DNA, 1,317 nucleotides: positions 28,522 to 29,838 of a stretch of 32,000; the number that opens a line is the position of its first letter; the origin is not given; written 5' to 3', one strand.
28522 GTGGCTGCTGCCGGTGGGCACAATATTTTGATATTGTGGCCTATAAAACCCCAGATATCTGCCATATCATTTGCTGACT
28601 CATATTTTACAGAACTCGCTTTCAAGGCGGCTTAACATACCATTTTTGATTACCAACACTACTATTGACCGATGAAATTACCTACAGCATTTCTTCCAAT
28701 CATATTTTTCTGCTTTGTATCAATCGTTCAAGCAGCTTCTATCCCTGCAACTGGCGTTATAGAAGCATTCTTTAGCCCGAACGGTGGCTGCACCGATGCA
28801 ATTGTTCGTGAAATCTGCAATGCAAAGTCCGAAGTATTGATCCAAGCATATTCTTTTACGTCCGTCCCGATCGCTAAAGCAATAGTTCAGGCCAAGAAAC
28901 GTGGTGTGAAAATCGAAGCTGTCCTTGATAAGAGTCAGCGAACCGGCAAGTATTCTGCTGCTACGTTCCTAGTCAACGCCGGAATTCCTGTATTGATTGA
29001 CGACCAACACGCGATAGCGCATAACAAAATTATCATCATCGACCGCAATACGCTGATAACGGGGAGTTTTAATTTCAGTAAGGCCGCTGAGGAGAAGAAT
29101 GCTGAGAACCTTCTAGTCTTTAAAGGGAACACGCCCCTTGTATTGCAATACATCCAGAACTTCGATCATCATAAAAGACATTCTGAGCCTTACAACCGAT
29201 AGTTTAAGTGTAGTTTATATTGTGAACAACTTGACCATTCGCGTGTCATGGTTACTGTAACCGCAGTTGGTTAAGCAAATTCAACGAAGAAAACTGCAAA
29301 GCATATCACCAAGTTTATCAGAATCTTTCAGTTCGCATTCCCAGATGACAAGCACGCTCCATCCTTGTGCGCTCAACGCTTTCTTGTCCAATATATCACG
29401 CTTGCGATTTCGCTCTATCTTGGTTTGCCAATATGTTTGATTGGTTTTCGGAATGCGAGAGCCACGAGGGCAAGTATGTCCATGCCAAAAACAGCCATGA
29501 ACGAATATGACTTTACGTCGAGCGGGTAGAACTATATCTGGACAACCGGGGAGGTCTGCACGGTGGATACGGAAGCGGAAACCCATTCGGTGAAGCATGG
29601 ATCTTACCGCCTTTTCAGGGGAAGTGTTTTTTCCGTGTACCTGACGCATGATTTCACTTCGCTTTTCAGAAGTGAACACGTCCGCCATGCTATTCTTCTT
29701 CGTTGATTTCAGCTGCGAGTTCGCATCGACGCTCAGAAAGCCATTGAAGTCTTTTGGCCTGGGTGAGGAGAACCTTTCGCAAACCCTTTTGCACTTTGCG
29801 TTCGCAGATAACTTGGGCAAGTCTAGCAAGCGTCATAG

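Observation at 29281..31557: Tightly coupled methyltransferase, GIY-YIG nuclease and Vsr operon: a candidate type II R-M system of the rare GIY-YIG class, specificity unknown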

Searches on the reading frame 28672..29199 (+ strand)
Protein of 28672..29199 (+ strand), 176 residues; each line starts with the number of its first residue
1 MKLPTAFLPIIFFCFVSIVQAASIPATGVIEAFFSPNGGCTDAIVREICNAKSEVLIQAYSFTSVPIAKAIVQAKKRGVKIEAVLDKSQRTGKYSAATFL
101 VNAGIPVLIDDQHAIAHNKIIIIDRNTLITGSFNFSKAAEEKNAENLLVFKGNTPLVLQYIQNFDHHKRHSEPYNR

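Call 3: search_protein_families(library=pfam, proteins=[window:28672-29199:+], max_evalue=0.1)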
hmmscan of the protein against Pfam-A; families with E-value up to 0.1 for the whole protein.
window:28672-29199:+ (176 aa): 2 families
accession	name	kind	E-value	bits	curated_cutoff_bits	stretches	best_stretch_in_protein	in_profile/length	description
PF13091.12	PLDc_2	-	9.3e-26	90.7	27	1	44-167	1-131/132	PLD-like domain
PF07894.18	SACK1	-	5.9e-05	23.2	21.4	0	117-154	220-257/274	Scaffolding anchor of CK1 domain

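Call 4: search_protein_families(library=ncbifam, proteins=[window:28672-29199:+], max_evalue=0.1)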
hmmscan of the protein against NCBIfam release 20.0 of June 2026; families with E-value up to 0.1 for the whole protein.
window:28672-29199:+ (176 aa): 8 families
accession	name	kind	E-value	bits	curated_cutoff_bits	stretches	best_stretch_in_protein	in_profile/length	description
NF010492.0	PRK13912.1-3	equivalog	7e-18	64.8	297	1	42-174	37-178/178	nuclease NucT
NF010490.0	PRK13912.1-1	equivalog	1.3e-13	51.3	211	1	41-147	32-136/159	nuclease NucT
NF038319.1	DISARM_DrmC_I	equivalog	3.5e-12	46.4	133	1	43-145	98-213/236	DISARM system phospholipase D-like protein DrmC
NF010491.0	PRK13912.1-2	equivalog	5e-12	45.9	225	1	42-149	39-156/180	nuclease NucT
NF010493.0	PRK13912.1-4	equivalog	8e-12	45.5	351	1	44-174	32-171/171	nuclease NucT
NF008427.0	PRK11263.1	equivalog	0.0015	17.6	281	1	47-136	215-309/409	cardiolipin synthase ClsB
TIGR04265.1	bac_cardiolipin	equivalog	0.012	14.6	290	1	43-145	322-429/483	cardiolipin synthase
NF041068.1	DpdK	equivalog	0.09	12.4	100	0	110-149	111-149/167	phospholipase D-like domain-containing protein DpdK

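Call 5: search_protein_families(library=padloc, proteins=[window:28672-29199:+], max_evalue=0.1)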
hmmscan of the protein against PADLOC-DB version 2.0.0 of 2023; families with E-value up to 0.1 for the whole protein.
window:28672-29199:+ (176 aa): 24 families
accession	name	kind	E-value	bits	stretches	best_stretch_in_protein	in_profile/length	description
PDLC02614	DrmC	-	1.2e-12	45.9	1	44-148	25-133/153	DrmC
PDLC02588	DrmC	-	3.1e-11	41.4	1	43-155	108-233/256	DrmC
PDLC02595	DrmC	-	7.4e-10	37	1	41-158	117-251/269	DrmC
PDLC02612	DrmC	-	2.4e-09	35.1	1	37-149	90-207/235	DrmC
PDLC02585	DrmC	-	5.2e-09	34.1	1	43-155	109-234/253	DrmC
PDLC02606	DrmC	-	1.3e-08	32.8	1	41-155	36-163/182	DrmC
PDLC02607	DrmC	-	3.8e-08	31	1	41-145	112-232/265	DrmC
PDLC03924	MkoC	-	1e-07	28.4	1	64-152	1022-1118/1136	-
PDLC02609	DrmC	-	2e-07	29.3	1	38-145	95-211/241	DrmC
PDLC02587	DrmC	-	1.6e-06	25.3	1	111-146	200-235/267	DrmC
PDLC02591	DrmC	-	6.1e-06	23.6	1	44-149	116-233/260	DrmC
PDLC03922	MkoB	-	6.5e-06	23.7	1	66-143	507-573/610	-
PDLC02597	DrmC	-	0.0001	20.3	1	43-146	99-215/242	DrmC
PDLC02608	DrmC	-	0.0003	18.6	1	43-145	20-130/162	DrmC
PDLC02605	DrmC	-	0.0004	18.1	1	46-93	122-171/270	DrmC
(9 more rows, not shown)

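Call 10: search_protein_families(library=phrogs, proteins=[window:28672-29199:+], max_evalue=0.01)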
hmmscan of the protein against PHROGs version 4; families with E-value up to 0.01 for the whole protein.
window:28672-29199:+ (176 aa): 2 families
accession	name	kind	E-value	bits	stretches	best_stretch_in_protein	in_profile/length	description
phrog_12711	-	unknown function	2.5e-45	155.2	1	17-166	11-159/162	-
phrog_17878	-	unknown function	0.00012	21.9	1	42-140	130-245/483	-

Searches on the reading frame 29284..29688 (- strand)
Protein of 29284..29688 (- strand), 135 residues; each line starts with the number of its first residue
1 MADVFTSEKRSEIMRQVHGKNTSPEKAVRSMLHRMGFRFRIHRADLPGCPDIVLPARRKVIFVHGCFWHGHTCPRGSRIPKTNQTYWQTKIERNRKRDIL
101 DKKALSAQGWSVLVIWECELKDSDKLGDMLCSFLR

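Call 3: search_protein_families(library=pfam, proteins=[window:29284-29688:-], max_evalue=0.1)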
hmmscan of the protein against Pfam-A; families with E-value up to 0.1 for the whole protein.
window:29284-29688:- (135 aa): 2 families
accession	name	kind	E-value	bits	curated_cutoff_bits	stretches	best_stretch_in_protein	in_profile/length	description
PF03852.21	Vsr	-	2.7e-31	107.7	27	1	2-74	1-73/74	DNA mismatch endonuclease Vsr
PF18741.7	MTES_1575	-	0.011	16.2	38.2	1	90-119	52-80/96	REase_MTES_1575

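Call 4: search_protein_families(library=ncbifam, proteins=[window:29284-29688:-], max_evalue=0.1)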
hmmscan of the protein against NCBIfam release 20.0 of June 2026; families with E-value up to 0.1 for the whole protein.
window:29284-29688:- (135 aa): 1 family
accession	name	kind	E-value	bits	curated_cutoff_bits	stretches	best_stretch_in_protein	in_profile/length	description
TIGR00632.1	vsr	subfamily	1.8e-46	157.3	97.85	1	1-119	1-119/119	DNA mismatch endonuclease Vsr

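Call 5: search_protein_families(library=padloc, proteins=[window:29284-29688:-], max_evalue=0.1)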
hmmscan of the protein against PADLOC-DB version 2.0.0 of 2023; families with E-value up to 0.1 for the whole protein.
window:29284-29688:- (135 aa): 2 families
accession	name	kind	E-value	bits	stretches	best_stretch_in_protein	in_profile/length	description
PDLC03397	Vsr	-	4.9e-32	109.2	1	1-128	1-127/156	Type II nicking endonuclease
PDLC03678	HEase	-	0.00074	17.3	1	82-130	207-254/266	homing endonuclease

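Call 10: search_protein_families(library=phrogs, proteins=[window:29284-29688:-], max_evalue=0.01)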
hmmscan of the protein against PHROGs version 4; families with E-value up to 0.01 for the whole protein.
window:29284-29688:- (135 aa): 2 families
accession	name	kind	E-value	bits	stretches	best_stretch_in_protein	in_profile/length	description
phrog_13076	-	DNA, RNA and nucleotide metabolism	1.3e-53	181.7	1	3-128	1-125/154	endonuclease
phrog_3339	-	DNA, RNA and nucleotide metabolism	0.0058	16.8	1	6-126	237-344/536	homing endonuclease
